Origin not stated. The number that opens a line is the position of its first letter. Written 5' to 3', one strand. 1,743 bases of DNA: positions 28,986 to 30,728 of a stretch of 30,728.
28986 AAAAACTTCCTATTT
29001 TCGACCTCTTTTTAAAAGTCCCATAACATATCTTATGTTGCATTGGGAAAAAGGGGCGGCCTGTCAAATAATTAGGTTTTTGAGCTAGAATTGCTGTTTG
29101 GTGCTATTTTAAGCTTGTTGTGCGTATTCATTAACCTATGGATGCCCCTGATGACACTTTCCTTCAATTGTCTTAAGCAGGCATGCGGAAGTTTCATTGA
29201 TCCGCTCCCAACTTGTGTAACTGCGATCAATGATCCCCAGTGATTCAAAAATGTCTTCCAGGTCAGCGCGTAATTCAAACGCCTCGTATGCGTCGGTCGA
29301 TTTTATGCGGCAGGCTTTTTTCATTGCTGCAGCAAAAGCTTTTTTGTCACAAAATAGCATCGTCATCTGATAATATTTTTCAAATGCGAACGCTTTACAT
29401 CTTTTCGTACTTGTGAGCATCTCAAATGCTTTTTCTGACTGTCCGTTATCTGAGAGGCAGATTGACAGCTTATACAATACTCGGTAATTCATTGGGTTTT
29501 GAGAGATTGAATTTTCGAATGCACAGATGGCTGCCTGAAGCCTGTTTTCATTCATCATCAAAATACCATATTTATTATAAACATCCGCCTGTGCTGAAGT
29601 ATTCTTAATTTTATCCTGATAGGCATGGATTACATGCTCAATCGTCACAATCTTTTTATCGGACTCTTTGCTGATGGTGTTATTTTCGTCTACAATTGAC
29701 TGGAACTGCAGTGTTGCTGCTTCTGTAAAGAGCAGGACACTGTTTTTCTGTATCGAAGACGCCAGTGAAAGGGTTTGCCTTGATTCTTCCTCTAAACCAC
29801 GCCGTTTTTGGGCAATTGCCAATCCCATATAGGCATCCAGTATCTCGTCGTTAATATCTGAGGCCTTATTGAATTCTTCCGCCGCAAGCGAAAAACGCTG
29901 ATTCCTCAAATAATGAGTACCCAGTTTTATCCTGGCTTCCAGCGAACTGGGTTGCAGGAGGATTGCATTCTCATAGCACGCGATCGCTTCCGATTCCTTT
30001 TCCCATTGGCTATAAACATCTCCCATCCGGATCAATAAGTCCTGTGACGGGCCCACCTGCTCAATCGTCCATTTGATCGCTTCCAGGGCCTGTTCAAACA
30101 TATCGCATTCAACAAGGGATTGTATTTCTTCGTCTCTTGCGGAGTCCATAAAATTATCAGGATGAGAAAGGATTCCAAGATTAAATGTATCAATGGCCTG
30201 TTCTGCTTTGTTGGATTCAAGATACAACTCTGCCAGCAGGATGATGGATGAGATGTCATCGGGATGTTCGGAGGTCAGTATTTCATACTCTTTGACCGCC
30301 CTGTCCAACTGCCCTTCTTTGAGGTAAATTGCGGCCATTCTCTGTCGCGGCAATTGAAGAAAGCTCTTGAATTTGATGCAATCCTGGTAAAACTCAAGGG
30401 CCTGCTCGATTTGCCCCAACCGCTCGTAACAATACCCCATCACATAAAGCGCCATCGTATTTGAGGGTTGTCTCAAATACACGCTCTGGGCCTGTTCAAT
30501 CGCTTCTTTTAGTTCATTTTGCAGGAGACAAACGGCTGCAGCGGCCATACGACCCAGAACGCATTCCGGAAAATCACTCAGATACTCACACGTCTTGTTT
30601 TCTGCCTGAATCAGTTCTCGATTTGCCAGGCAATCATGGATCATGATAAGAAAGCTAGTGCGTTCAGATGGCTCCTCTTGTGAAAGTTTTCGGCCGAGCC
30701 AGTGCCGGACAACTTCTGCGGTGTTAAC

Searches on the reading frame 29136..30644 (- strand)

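Call 8: search_protein_families(library=pfam, proteins=[window:29136-30644:-], max_evalue=0.001)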
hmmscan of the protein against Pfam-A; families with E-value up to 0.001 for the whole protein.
window:29136-30644:- (502 aa): 19 families
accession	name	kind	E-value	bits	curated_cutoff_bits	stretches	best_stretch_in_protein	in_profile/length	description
PF14559.12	TPR_19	-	2.3e-23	82.8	25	1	108-163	2-57/68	Tetratricopeptide repeat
PF13432.12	TPR_16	-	3.7e-20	72.4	32.7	1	219-261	15-57/65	Tetratricopeptide repeat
PF07719.23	TPR_2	-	4.5e-19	67.4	27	0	65-91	3-29/34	Tetratricopeptide repeat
PF13431.12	TPR_17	-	1.7e-16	59.5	24.4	0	375-406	1-32/34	Tetratricopeptide repeat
PF00515.34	TPR_1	-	2.2e-15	56.1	27.8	2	65-91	3-29/34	Tetratricopeptide repeat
PF13181.12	TPR_8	-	7e-15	54.3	25.7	1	65-92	3-30/34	Tetratricopeptide repeat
PF13174.12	TPR_6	-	7.7e-15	54.9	26.3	1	65-91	2-28/33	Tetratricopeptide repeat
PF13428.12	TPR_14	-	9.9e-15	54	23.5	0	101-140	5-44/44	Tetratricopeptide repeat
PF13424.12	TPR_12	-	6.9e-14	52.2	30.1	1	45-91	26-73/77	Tetratricopeptide repeat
PF24575.1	TPR_Slam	-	2.5e-13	50.8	35.2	0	78-154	30-104/104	Surface lipoprotein assembly modifier, N-terminal TPR repeats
PF12895.13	ANAPC3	-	4.2e-12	46.6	27.2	1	34-88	28-81/82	Anaphase-promoting complex, cyclosome, subunit 3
PF13371.12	TPR_9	-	5.5e-11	42.8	35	0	211-267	5-61/73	Tetratricopeptide repeat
PF23914.1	TPR_CcmH_CycH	-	9.9e-10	38.9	42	0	344-415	41-115/158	Cytochrome c-type biogenesis protein H TPR domain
PF13414.12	TPR_11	-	2e-09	37.4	26.8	0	208-248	1-41/42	TPR repeat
PF14561.12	TPR_20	-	4.3e-08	33.8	25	0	372-411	7-46/90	Tetratricopeptide repeat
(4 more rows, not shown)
